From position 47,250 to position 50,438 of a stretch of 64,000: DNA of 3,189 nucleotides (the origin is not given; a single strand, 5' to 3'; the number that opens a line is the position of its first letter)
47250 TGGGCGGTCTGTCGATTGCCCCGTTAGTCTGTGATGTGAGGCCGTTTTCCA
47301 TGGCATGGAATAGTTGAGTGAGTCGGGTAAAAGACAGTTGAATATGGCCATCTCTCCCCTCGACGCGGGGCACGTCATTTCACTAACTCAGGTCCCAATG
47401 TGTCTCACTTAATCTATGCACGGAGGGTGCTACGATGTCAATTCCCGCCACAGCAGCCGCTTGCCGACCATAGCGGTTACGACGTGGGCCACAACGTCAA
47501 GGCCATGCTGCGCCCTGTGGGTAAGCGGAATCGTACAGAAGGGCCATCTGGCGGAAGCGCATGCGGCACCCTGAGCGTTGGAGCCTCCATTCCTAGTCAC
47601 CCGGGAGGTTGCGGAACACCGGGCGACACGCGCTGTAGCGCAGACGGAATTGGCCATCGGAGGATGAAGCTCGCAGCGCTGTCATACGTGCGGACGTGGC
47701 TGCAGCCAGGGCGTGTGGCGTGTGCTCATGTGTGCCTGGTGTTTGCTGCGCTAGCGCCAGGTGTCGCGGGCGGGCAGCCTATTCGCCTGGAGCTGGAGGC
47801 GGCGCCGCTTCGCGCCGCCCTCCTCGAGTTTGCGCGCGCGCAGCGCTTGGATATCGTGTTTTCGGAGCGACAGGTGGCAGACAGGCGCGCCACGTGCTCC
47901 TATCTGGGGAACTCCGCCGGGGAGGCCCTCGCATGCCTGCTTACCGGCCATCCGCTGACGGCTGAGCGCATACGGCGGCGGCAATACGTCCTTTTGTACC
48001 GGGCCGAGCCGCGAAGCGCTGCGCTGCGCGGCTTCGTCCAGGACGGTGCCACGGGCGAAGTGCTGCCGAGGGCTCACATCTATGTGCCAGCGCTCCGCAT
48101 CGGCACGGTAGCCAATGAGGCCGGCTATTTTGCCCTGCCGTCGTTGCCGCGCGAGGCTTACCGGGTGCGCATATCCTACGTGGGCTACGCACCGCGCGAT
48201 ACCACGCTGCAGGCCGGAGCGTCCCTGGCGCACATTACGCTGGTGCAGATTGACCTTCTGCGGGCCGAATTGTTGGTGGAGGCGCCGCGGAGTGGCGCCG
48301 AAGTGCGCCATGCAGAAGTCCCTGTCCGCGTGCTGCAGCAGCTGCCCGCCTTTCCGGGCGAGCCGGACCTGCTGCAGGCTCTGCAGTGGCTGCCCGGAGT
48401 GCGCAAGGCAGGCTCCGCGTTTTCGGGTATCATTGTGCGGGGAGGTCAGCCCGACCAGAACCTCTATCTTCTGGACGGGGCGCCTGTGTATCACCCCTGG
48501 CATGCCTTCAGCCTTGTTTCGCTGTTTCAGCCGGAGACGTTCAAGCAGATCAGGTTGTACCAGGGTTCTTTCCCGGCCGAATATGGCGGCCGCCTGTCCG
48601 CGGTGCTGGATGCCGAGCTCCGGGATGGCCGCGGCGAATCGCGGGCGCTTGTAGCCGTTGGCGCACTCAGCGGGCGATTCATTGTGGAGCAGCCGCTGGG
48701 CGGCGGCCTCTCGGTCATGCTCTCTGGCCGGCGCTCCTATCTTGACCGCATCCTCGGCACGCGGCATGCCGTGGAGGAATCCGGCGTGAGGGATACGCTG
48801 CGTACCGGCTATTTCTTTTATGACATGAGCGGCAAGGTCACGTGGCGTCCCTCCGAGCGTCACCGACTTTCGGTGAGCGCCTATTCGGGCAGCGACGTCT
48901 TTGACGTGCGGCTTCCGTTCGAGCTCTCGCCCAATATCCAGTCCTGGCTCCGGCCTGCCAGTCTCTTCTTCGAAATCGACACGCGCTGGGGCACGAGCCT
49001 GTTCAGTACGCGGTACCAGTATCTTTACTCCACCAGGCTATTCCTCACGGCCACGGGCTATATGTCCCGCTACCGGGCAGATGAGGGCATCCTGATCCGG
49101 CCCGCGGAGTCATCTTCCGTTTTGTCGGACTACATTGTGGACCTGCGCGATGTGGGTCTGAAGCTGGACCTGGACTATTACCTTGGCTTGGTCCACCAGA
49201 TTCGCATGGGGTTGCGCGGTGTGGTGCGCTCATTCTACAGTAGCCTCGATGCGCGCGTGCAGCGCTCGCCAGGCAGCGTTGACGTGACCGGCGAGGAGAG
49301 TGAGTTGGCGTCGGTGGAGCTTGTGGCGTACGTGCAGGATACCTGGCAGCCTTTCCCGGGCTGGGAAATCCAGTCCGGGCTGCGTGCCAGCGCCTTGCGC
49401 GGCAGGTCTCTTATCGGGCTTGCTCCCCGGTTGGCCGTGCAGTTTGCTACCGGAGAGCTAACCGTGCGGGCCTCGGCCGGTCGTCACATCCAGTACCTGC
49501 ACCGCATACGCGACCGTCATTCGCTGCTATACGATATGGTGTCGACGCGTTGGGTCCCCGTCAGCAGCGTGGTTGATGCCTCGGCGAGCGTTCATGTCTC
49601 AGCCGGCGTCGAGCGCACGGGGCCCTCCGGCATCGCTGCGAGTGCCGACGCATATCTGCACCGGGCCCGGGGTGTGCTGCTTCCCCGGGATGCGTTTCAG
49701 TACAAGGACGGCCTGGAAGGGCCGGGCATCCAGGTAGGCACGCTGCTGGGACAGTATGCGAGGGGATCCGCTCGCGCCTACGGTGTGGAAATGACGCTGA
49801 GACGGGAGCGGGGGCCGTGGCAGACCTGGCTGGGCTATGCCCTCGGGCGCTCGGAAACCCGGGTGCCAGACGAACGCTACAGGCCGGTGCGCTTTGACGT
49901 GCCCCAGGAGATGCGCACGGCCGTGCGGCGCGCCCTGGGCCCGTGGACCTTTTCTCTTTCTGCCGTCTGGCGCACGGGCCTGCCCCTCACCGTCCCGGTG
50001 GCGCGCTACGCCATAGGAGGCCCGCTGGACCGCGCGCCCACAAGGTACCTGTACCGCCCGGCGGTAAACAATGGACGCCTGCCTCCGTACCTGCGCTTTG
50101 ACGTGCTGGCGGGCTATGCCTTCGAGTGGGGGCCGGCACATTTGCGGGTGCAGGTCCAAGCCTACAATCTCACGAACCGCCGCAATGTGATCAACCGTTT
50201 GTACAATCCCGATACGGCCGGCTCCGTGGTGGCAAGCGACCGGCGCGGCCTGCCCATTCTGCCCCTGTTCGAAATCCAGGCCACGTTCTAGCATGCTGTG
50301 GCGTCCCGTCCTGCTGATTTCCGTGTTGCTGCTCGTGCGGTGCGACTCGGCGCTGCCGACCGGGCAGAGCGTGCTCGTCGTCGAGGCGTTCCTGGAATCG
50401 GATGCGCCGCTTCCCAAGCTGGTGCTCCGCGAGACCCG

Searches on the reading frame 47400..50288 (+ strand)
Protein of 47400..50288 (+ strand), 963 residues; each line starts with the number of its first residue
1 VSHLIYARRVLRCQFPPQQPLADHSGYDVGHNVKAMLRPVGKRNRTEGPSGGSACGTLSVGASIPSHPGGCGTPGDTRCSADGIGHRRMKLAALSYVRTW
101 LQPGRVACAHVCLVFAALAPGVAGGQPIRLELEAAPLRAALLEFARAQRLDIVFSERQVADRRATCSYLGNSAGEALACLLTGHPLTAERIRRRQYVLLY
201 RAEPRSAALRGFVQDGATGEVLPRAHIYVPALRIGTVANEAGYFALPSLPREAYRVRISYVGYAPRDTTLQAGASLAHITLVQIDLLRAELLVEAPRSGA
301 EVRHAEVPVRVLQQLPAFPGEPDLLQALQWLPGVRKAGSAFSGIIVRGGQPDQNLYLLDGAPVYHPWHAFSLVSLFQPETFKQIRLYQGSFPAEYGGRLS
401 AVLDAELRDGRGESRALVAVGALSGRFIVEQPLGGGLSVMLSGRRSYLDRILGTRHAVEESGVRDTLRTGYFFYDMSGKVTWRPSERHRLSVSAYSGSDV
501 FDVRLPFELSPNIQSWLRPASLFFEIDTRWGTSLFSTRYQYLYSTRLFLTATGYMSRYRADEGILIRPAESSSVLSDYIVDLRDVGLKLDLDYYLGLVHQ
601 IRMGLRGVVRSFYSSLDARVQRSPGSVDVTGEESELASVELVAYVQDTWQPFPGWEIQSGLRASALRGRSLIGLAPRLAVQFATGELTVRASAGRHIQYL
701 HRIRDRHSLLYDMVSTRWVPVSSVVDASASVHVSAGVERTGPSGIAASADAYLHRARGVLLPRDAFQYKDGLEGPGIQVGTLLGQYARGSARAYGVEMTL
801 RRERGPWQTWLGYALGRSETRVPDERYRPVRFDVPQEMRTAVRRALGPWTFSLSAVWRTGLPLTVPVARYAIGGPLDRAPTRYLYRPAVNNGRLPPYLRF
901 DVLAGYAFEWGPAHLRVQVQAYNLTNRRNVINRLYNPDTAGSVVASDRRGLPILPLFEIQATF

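Call 89: search_protein_families(library=pfam, proteins=[window:47400-50288:+], max_evalue=0.00001)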
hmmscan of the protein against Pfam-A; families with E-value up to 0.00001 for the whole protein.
window:47400-50288:+ (963 aa): 4 families
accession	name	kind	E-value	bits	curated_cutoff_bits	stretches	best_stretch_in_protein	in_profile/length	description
PF00593.30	TonB_dep_Rec_b-barrel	-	2.3e-15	57.9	27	1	496-924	38-436/436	TonB dependent receptor-like, beta-barrel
PF13715.12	CarbopepD_reg_2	-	3e-12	46.9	32.2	1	210-274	2-66/88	CarboxypepD_reg-like domain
PF13620.12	CarboxypepD_reg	-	2.5e-11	44.2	32.3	1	209-274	2-73/82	Carboxypeptidase regulatory-like domain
PF07715.20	Plug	-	7.6e-09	36.5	23.9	1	320-398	21-102/107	TonB-dependent Receptor Plug Domain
